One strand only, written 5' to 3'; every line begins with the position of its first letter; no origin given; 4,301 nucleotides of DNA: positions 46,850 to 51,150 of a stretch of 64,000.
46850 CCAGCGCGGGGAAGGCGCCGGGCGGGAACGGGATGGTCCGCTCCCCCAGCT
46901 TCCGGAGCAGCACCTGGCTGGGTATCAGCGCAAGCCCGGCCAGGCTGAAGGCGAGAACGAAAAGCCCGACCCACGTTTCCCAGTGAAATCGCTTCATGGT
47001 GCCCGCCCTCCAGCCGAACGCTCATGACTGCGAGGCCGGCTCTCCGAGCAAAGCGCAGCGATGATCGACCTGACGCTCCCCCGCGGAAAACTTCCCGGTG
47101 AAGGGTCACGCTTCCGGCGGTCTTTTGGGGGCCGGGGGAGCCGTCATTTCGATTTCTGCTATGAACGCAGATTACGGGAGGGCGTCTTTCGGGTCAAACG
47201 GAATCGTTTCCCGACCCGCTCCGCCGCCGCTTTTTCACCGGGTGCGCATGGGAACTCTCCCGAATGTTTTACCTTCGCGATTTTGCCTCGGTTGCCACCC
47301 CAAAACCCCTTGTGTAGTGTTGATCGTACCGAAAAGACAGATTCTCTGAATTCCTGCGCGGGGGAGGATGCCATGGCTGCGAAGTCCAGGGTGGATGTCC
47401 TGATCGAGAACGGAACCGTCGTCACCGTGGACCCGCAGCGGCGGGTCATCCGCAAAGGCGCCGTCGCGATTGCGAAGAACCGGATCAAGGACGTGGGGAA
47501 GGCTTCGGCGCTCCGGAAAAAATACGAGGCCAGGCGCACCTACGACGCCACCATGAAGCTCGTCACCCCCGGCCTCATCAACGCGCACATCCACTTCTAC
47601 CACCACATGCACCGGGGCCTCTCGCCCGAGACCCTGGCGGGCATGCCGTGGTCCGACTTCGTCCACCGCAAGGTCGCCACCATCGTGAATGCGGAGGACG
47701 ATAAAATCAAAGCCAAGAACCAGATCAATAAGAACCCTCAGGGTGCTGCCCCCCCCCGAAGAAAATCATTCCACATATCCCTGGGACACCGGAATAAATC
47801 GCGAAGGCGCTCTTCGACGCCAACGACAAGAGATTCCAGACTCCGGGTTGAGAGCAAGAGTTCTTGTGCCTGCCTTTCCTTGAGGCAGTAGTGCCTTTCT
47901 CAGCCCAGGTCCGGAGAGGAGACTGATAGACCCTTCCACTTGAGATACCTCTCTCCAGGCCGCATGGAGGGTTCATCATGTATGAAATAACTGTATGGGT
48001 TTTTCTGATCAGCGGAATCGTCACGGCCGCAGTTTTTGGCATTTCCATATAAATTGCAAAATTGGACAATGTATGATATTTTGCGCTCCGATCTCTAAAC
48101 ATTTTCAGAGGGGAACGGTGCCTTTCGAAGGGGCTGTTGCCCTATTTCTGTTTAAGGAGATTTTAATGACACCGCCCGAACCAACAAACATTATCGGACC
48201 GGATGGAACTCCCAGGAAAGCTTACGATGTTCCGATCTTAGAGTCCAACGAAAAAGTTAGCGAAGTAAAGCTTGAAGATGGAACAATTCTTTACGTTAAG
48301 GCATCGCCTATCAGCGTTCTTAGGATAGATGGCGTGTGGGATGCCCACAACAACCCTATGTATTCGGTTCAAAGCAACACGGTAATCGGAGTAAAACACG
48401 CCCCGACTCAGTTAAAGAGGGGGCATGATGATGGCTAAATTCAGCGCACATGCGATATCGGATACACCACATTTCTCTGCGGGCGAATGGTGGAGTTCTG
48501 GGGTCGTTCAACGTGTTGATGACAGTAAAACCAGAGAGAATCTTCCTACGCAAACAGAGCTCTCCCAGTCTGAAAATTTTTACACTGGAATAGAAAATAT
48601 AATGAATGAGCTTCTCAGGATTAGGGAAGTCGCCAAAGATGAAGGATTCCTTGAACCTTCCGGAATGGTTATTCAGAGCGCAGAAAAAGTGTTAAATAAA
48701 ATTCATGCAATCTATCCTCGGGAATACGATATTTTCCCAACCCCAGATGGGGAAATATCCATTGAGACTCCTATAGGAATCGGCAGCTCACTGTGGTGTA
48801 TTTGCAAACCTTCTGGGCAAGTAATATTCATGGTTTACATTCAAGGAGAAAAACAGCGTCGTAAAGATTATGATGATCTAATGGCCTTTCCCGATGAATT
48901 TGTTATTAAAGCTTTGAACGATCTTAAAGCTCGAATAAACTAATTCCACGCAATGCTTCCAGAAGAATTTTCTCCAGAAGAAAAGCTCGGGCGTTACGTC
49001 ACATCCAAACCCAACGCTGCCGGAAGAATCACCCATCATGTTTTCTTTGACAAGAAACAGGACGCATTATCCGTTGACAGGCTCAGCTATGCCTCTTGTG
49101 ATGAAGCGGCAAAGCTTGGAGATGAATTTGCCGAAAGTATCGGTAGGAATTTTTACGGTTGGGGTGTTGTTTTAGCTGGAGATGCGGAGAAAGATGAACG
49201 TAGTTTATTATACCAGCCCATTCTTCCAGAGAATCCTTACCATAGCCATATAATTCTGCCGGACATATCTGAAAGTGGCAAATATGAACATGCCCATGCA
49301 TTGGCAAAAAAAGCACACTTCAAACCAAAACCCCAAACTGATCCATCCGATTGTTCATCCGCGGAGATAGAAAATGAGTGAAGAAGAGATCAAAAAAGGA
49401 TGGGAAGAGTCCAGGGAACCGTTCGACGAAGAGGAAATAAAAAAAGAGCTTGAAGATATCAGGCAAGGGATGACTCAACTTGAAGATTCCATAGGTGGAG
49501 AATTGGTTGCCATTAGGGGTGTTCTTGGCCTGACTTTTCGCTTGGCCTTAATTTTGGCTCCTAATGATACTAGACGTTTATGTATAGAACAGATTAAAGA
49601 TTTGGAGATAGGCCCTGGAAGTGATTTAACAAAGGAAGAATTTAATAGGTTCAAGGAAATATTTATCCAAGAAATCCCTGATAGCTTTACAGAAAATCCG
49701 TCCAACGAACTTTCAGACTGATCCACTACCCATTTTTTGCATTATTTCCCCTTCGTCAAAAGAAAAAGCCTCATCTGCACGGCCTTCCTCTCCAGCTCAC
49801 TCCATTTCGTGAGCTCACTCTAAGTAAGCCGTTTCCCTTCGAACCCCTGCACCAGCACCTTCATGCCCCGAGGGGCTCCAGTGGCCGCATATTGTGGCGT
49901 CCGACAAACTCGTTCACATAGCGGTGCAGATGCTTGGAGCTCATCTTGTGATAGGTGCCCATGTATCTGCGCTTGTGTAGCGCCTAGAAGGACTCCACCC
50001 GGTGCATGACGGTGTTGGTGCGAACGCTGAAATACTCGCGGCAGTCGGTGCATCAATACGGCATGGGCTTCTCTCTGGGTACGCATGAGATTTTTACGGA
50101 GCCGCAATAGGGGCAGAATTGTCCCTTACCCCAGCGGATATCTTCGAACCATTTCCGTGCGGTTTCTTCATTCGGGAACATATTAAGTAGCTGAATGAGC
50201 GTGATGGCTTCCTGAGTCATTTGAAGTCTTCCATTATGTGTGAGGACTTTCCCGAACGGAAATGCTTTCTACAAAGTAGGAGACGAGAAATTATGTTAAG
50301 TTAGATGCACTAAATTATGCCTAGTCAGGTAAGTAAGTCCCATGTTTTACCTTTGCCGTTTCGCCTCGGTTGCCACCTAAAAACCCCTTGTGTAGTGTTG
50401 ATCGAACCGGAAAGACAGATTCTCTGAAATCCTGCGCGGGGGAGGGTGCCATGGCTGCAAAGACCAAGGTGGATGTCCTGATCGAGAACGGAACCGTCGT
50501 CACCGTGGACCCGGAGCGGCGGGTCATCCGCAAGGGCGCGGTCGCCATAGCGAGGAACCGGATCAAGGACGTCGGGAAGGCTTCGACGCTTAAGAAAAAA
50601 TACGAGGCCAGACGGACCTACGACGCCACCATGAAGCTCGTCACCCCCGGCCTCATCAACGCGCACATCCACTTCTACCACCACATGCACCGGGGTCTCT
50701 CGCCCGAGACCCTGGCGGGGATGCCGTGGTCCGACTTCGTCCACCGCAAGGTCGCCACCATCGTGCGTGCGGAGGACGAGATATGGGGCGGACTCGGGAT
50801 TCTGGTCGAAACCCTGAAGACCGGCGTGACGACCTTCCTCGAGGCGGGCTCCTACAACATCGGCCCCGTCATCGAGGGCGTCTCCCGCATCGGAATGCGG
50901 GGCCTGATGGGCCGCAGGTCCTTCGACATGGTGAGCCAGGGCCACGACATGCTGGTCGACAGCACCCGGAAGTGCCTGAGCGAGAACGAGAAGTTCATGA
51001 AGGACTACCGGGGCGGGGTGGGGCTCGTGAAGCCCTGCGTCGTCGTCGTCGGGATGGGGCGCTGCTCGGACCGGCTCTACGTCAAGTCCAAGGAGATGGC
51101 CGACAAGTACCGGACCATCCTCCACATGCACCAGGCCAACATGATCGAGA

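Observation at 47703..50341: AT-rich ~2.6 kb insertion carrying a tightly coupled cassette of unassignable small ORFs next to a decayed IS: candidate undescribed TA/defence-like module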

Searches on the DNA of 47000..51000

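Call 75: search_rna_families(source=window, start=47000, end=51000, threshold=evalue, max_evalue=1)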
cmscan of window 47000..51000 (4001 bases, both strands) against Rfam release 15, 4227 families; matches with E-value up to 1: 1.
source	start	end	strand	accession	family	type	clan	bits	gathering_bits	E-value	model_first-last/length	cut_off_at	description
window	49070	49122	+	RF01145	sR14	Gene; snRNA; snoRNA; CD-box;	-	17.3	38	0.21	1-54/54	no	Small nucleolar RNA sR14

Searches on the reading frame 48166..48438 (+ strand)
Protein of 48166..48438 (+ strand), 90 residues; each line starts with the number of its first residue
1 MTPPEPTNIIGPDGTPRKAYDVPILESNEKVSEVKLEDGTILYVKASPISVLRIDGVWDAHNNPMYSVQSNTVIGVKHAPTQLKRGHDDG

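Call 5: search_protein_families(library=pfam, proteins=[window:48166-48438:+], max_evalue=1)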
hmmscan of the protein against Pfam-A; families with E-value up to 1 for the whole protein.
window:48166-48438:+ (90 aa): 0 families

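Call 6: search_protein_families(library=padloc, proteins=[window:48166-48438:+], max_evalue=1)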
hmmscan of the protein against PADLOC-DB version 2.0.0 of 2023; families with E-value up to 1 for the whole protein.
window:48166-48438:+ (90 aa): 0 families

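Call 7: search_protein_families(library=phrogs, proteins=[window:48166-48438:+], max_evalue=1)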
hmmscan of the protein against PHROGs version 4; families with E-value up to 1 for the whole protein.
window:48166-48438:+ (90 aa): 1 family
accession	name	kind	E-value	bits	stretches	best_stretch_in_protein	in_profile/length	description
phrog_19227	-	unknown function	0.26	12.4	1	37-74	4-43/56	-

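Call 8: search_protein_families(library=ncbifam, proteins=[window:48166-48438:+], max_evalue=1)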
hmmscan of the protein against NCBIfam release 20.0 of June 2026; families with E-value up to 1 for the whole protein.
window:48166-48438:+ (90 aa): 0 families

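Call 58: search_protein_families(library=padloc, alignment_id=A5, max_evalue=0.01)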
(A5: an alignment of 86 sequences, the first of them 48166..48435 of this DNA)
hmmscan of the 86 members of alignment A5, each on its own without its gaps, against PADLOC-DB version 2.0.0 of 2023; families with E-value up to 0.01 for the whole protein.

A. member 1, window:48166-48435:+ (90 aa): 0 families

B. families by the number of members that match (of 86 scanned): 1 family
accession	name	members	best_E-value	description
PDLC04576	PDC-M32A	3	0.00088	-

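Call 59: search_protein_families(library=ncbifam, alignment_id=A5, max_evalue=0.01)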
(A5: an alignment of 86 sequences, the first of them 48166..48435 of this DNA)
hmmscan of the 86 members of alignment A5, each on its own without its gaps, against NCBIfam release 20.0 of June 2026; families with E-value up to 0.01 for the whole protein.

A. member 1, window:48166-48435:+ (90 aa): 0 families

B. families by the number of members that match (of 86 scanned): 4 families
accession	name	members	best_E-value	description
NF011267.0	PRK14674.1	1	0.00096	hypothetical protein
NF038374.1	omphalotin_tail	1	0.0027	omphalotin biosynthesis suicide methyltransferase/RiPP precursor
TIGR04342.1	EXLDI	1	0.0038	EXLDI protein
NF058503.1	SprTransRegAdeR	1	0.006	sporulation transcriptional activator AdeR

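Call 62: find_related_loci(query=A6, collection=genome_contigs, flank=5000)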
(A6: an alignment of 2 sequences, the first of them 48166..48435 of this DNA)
Query A6 (90 aa) in genome_contigs; peptide patterns used: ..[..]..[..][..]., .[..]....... (x = any residue, [..] = any of these).
24 stretches matched a pattern; 1 encode a relative of the query (tblastn E <= 1e-3); 1 distinct loci.
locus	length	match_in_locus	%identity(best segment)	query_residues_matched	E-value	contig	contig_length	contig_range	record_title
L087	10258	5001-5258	75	1-87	2e-42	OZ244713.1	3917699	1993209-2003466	MAG: bacterium isolate e5014806-8d25-4488-8218-63b8719b0073 genome assembly, chromosome: 1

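Call 63: find_related_loci(query=A6, collection=viral_contigs, flank=5000)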
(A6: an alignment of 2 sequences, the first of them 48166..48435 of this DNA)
Query A6 (90 aa) in viral_contigs; peptide patterns used: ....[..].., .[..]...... (x = any residue, [..] = any of these).
28 stretches matched a pattern; 1 encode a relative of the query (tblastn E <= 1e-3); 1 distinct loci.
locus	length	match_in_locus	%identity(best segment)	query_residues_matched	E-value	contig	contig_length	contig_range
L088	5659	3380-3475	44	34-65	4e-7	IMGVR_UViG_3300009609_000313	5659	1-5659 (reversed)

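Call 64: find_related_loci(query=A6, collection=metagenome_contigs, flank=4000)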
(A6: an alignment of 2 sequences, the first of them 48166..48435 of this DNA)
Query A6 (90 aa) in metagenome_contigs; peptide patterns used: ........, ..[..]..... (x = any residue, [..] = any of these).
564 stretches matched a pattern, but none encodes a relative of the query by tblastn (E <= 1e-3).

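Call 94: list_cluster_members(proteins=[window:48166-48435:+, window:48073-48435:+, window:49374-49718:+, window:48953-49378:+, window:48428-48940:+])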
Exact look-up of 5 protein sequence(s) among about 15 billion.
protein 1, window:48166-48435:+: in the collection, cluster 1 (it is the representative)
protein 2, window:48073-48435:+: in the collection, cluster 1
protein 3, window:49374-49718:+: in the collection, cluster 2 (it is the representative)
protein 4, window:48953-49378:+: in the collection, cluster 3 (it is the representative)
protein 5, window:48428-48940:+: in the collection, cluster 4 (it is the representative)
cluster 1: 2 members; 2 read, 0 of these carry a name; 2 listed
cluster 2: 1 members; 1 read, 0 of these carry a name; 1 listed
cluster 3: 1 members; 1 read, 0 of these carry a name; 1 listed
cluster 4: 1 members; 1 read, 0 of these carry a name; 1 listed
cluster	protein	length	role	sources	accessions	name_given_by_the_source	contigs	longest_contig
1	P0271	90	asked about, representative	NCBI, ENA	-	-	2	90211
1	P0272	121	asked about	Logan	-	-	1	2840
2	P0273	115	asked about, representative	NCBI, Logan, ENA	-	-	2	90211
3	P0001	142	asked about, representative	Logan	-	-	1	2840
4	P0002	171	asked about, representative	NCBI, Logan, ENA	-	-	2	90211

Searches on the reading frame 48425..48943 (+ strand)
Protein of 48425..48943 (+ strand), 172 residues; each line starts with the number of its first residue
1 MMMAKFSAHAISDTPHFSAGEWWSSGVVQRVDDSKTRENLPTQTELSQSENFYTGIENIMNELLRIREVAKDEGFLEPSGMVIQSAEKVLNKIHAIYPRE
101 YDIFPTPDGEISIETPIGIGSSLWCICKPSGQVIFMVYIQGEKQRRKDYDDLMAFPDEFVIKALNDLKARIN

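Call 5: search_protein_families(library=pfam, proteins=[window:48425-48943:+], max_evalue=1)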
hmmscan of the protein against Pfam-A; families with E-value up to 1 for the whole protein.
window:48425-48943:+ (172 aa): 0 families

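Call 6: search_protein_families(library=padloc, proteins=[window:48425-48943:+], max_evalue=1)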
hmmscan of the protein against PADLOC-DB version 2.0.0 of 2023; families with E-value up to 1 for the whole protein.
window:48425-48943:+ (172 aa): 0 families

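Call 7: search_protein_families(library=phrogs, proteins=[window:48425-48943:+], max_evalue=1)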
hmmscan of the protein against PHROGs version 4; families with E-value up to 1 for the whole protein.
window:48425-48943:+ (172 aa): 1 family
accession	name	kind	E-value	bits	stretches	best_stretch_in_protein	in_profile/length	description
phrog_23369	-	unknown function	0.27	12.5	1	37-68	26-57/80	-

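Call 8: search_protein_families(library=ncbifam, proteins=[window:48425-48943:+], max_evalue=1)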
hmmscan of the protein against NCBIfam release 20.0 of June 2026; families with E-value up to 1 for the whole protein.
window:48425-48943:+ (172 aa): 0 families

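Call 11: search_solved_structures(query=window:48425-48940:+, max_evalue=10)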
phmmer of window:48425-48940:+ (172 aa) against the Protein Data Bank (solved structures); distinct sequences matched with E-value up to 10: 0.

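Call 14: find_homologous_proteins(query=window:48425-48940:+, max_evalue=0.01)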
Query window:48425-48940:+ (172 aa): 1 proteins with E <= 0.01 among 33 candidates.
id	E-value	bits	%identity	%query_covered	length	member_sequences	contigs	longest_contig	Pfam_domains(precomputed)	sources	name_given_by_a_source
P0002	3.1e-110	383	100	99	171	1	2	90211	-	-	-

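Call 17: find_encoding_contigs(protein=P0002, flank=10000)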
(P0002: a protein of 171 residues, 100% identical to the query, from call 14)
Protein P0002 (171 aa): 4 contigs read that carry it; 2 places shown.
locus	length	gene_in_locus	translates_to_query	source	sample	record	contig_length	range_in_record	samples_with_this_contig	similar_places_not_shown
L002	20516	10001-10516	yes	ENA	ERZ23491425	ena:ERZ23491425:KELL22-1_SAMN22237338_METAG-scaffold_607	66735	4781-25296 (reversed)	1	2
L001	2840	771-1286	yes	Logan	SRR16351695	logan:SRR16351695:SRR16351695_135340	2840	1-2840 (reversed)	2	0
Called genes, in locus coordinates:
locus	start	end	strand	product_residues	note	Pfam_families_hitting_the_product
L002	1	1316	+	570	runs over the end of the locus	PF00449:Urease_alpha, PF01979:Amidohydro_1, PF07969:Amidohydro_3 (weak)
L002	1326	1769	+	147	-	PF02814:UreE_N, PF05194:UreE_C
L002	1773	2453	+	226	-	PF01730:UreF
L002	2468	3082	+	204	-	PF02492:cobW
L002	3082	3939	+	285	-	PF01774:UreD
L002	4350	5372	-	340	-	PF00296:Bac_luciferase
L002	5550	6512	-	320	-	PF03401:TctC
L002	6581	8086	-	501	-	PF01970:TctA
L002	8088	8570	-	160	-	PF07331:TctB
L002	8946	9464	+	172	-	PF22039:HUTI_composite_bact (faint)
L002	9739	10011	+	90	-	-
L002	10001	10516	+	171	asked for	-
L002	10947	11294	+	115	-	-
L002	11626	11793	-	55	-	PF12760:Zn_ribbon_IS1595 (weak)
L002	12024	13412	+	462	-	PF01979:Amidohydro_1, PF07969:Amidohydro_3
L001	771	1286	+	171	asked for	-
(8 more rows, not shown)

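Call 50: search_solved_structures(query=A3, max_evalue=10, show_alignments=1)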
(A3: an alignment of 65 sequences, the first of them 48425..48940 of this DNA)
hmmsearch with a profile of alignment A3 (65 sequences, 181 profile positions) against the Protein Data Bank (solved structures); distinct sequences matched with E-value up to 10: 16.
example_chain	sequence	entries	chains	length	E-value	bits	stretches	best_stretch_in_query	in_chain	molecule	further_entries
5olm_A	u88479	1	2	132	0.011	18.8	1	126-153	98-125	E3 ubiquitin-protein ligase TRIM21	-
4hb1_A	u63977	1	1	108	0.025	17.7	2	55-100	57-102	DHP1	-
6xss_A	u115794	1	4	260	0.054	16.6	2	43-100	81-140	C4_nat_HFuse-7900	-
5cwp_A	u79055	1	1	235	0.13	15.3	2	44-101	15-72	Designed helical repeat protein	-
5jpx_A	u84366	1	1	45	0.16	15.1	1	126-153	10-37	E3 ubiquitin-protein ligase TRIM21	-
6n4n_C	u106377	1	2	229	0.17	15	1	44-99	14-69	Rosetta-designed danoprevir/NS3a complex reader 2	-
9i7s_K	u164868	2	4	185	0.23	14.5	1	38-84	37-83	Tom20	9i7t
7uhb_K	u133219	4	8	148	0.55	13.3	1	43-103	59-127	Multivalent miniprotein inhibitor AHB2-2GS-SB175 | Pan-variant miniprotein TRI2-2 | TRI2-2 minibinder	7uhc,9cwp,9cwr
4m70_E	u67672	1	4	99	0.67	13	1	87-126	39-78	Ran GTPase activating protein 2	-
2yrg_A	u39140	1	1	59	1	12.4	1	120-151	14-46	Tripartite motif-containing protein 5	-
3lag_A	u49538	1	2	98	1.3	12.1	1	102-129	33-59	uncharacterized protein RPA4178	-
7unj_A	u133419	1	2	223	1.5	11.9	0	57-106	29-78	SP1-ZnPPaM designed chlorophyll dimer protein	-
6hix_BN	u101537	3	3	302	4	10.5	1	65-92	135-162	ml80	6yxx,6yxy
8f6r_A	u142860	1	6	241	6.7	9.7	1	48-97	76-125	De novo designed oligomeric protein C6-79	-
7jrq_A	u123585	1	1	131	6.8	9.7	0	36-83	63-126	MPP1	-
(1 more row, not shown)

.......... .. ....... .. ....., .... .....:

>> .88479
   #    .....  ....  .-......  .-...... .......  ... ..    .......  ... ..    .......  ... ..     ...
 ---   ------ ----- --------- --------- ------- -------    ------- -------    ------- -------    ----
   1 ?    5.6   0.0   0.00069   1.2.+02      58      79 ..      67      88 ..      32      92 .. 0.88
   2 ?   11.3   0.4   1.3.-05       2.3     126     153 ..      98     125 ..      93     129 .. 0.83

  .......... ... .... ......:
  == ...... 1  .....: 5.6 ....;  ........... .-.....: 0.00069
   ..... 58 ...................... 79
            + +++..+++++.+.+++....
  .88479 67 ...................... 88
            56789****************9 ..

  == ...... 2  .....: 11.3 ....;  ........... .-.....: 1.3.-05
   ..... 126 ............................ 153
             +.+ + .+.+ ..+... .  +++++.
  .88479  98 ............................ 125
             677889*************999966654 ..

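Call 52: search_protein_families(library=pfam, alignment_id=A3, max_evalue=0.1)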
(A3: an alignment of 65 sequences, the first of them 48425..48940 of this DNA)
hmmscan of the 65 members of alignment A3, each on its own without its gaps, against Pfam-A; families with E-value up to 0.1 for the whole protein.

A. member 1, window:48425-48940:+ (172 aa): 0 families

B. families by the number of members that match (of 65 scanned): 17 families
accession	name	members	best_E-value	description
PF12323.14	HTH_OrfB_IS605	2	0.016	Helix-turn-helix domain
PF07034.17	ORC3_N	1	0.0088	Origin recognition complex (ORC) subunit 3 N-terminus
PF24414.1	DUF7547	1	0.01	Family of unknown function (DUF7547)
PF20642.2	TAF1C_HB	1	0.025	TAF1C, helical bundle domain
PF25444.1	THBD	1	0.027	Thrombomodulin-like domain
PF05531.17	NPV_P10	1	0.038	Nucleopolyhedrovirus P10 protein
PF08838.16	DUF1811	1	0.041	Protein of unknown function (DUF1811)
PF09731.14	Mitofilin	1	0.055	Mitochondrial inner membrane protein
PF24430.1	DUF7553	1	0.057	Family of unknown function (DUF7553)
PF02582.19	DUF155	1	0.067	RMND1/Sif2-Sif3/Mrx10, DUF155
PF04986.18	Y2_Tnp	1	0.069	Putative transposase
PF14916.11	CCDC92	1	0.074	Coiled-coil domain of unknown function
PF11766.14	Candida_ALS_N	1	0.077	Agglutinin-like protein, N-terminal domain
PF24175.2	SU10_adaptor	1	0.086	SU10 adaptor protein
PF21701.3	GLOD4_C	1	0.086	Glyoxalasedomain-containing protein 4-like, C-terminal domain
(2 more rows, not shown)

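Call 84: predict_structure(protein=window:48425-48940:+)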
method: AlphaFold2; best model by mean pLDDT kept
length: 172 residues; sequences in the alignment: 1
mean_pLDDT: 45.3   pTM: 0.40
mean pLDDT of the five models: 45.3, 43.3, 41.4, 39.4, 37.1
residues with pLDDT >= 90: 0; 70-90: 1; 50-70: 82; < 50: 89
segments of 3 or more residues with pLDDT < 50: 1-52, 140-172
pLDDT, mean of each block of 10 residues (from residue 1): 24 24 26 33 37 53 65 62 57 60 57 57 55 51 32 39 41 30
secondary structure, 60 per line:
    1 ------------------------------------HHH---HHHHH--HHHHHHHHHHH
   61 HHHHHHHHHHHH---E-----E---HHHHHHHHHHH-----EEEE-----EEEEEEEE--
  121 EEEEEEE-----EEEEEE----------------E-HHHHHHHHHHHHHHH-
elements in order: H43-47 H50-72 H86-96 E102-105 E111-118 E121-127 E133-138 H157-171
